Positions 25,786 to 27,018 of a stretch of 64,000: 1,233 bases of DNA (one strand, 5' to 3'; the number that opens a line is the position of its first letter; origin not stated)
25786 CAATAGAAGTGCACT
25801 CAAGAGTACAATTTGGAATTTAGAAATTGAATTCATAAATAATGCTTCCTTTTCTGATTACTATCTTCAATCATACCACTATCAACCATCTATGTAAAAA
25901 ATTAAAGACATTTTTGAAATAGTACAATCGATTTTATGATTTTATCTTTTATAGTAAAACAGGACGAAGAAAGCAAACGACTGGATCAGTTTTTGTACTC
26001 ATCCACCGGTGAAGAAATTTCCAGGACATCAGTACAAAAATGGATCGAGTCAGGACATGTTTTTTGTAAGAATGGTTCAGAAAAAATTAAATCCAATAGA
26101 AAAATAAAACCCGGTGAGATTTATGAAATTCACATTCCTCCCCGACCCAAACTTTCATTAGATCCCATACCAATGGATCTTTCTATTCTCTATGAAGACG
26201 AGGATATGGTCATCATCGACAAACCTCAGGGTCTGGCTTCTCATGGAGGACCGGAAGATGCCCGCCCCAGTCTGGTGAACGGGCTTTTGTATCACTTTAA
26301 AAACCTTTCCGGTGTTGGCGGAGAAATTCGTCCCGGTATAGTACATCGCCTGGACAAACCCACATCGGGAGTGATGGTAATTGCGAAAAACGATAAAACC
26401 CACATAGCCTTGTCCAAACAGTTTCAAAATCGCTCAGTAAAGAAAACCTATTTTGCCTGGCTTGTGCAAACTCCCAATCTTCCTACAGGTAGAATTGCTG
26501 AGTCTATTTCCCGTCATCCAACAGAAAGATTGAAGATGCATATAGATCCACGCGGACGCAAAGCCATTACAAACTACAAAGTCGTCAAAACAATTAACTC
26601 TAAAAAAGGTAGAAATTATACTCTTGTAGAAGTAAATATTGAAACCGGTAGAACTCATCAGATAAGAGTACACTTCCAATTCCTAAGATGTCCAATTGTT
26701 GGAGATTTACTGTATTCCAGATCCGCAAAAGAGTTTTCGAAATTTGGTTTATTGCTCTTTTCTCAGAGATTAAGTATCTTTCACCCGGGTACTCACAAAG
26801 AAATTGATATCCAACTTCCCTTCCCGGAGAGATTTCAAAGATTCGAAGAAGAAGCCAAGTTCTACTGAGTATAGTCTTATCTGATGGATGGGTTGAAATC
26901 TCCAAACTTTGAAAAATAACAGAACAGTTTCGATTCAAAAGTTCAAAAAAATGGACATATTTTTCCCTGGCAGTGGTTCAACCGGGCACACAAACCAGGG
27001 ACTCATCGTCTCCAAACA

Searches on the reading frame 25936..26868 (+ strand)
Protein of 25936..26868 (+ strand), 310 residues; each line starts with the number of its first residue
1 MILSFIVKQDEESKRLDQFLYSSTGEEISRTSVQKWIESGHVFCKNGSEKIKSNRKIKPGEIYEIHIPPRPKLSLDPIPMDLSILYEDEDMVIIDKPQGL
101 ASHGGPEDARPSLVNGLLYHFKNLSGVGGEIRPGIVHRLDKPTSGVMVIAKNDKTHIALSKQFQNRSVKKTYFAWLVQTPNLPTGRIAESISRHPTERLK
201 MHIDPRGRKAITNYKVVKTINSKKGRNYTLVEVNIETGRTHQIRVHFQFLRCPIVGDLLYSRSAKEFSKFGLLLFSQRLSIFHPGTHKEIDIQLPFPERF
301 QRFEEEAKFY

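Call 37: find_encoding_contigs(protein=window:25936-26868:+, flank=2500, max_places=10)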
Protein window:25936-26868:+ (310 aa): 16 contigs read that carry it; 10 places shown.
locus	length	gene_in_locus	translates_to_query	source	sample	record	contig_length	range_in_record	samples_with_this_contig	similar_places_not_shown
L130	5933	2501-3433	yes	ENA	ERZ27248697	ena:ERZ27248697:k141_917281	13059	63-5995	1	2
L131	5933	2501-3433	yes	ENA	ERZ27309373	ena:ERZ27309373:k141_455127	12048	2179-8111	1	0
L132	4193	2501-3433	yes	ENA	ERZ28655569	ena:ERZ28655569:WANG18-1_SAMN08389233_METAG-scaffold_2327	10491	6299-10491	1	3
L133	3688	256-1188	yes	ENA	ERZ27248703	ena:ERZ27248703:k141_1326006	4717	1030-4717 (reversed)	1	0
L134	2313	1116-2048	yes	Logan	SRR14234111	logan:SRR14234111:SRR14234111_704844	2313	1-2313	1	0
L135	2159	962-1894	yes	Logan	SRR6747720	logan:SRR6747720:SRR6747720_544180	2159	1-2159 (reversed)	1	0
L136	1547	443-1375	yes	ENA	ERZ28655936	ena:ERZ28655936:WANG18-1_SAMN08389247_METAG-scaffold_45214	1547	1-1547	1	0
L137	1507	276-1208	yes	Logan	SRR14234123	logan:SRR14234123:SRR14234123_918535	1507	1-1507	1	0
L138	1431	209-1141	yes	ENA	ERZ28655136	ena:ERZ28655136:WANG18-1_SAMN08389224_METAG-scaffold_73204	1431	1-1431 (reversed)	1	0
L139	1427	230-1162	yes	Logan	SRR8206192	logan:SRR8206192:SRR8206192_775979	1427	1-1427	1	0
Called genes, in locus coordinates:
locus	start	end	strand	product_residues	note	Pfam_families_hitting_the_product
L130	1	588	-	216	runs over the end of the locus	?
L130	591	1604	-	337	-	PF03448:MgtE_N (faint), PF14842:FliG_N, PF14841:FliG_M, PF14842:FliG_N, PF01706:FliG_C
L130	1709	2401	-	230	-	PF00691:OmpA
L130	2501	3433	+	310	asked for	PF00849:PseudoU_synth_2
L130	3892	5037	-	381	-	PF07611:DUF1574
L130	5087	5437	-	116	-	PF27904:Lepto_Lipo_YY_C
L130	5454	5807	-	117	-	PF27904:Lepto_Lipo_YY_C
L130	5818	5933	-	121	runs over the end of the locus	PF27904:Lepto_Lipo_YY_C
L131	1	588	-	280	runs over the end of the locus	PF00459:Inositol_P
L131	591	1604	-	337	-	PF03448:MgtE_N (faint), PF14842:FliG_N, PF14841:FliG_M, PF14842:FliG_N, PF01706:FliG_C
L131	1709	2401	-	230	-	PF00691:OmpA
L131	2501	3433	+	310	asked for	PF00849:PseudoU_synth_2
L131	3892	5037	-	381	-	PF07611:DUF1574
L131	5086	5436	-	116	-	PF27904:Lepto_Lipo_YY_C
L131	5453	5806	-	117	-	PF27904:Lepto_Lipo_YY_C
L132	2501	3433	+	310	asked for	PF00849:PseudoU_synth_2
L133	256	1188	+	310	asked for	PF00849:PseudoU_synth_2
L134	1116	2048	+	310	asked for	PF00849:PseudoU_synth_2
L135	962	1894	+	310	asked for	PF00849:PseudoU_synth_2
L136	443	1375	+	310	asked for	PF00849:PseudoU_synth_2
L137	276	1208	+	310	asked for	PF00849:PseudoU_synth_2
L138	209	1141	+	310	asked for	PF00849:PseudoU_synth_2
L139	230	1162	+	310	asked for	PF00849:PseudoU_synth_2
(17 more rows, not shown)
